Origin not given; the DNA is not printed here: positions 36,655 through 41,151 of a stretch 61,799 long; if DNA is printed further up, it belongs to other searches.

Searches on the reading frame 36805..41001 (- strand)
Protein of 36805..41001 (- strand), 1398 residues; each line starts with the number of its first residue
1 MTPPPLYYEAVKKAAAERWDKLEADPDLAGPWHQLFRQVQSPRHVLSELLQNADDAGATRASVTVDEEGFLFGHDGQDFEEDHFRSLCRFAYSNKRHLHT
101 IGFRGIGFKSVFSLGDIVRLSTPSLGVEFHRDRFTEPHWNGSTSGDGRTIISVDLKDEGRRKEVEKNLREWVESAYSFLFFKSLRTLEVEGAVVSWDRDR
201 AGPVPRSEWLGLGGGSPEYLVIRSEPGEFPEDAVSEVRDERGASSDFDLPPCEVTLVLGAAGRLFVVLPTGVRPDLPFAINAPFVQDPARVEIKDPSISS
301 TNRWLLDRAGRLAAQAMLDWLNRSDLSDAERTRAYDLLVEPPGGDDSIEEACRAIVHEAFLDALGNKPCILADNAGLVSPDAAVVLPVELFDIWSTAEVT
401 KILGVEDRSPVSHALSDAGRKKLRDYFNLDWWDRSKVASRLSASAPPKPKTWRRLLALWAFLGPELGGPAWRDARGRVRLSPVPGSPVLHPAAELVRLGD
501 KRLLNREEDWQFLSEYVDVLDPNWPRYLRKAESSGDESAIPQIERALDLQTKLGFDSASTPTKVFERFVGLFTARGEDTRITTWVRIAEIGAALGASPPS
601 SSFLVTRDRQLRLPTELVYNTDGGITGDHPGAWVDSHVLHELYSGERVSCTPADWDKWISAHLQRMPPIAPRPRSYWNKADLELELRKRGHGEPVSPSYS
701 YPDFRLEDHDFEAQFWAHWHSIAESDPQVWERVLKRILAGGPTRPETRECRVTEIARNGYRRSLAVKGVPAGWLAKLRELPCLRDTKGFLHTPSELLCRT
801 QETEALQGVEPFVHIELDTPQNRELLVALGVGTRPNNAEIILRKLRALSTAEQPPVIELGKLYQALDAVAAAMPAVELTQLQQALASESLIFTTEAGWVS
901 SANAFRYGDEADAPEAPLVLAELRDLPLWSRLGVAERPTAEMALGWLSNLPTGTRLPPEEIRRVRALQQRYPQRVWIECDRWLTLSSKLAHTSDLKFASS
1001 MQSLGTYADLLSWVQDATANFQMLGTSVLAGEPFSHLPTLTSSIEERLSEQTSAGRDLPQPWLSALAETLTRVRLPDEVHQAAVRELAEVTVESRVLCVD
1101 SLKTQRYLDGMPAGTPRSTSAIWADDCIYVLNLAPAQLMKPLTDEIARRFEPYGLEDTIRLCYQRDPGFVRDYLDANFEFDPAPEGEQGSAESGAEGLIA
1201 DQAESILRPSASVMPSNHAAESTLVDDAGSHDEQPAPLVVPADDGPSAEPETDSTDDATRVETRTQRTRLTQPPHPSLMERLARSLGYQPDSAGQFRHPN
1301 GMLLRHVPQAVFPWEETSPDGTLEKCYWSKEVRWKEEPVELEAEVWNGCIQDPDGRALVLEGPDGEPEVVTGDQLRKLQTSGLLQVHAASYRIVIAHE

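Call 55: search_protein_families(library=pfam, proteins=[window:36805-41001:-], max_evalue=0.001)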
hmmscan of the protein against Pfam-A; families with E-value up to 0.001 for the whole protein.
window:36805-41001:- (1398 aa): 1 family
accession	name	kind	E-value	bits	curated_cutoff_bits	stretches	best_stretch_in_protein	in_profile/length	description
PF25794.1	SACS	-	2.4e-09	37.8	32.8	1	43-120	18-118/247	Sacsin domain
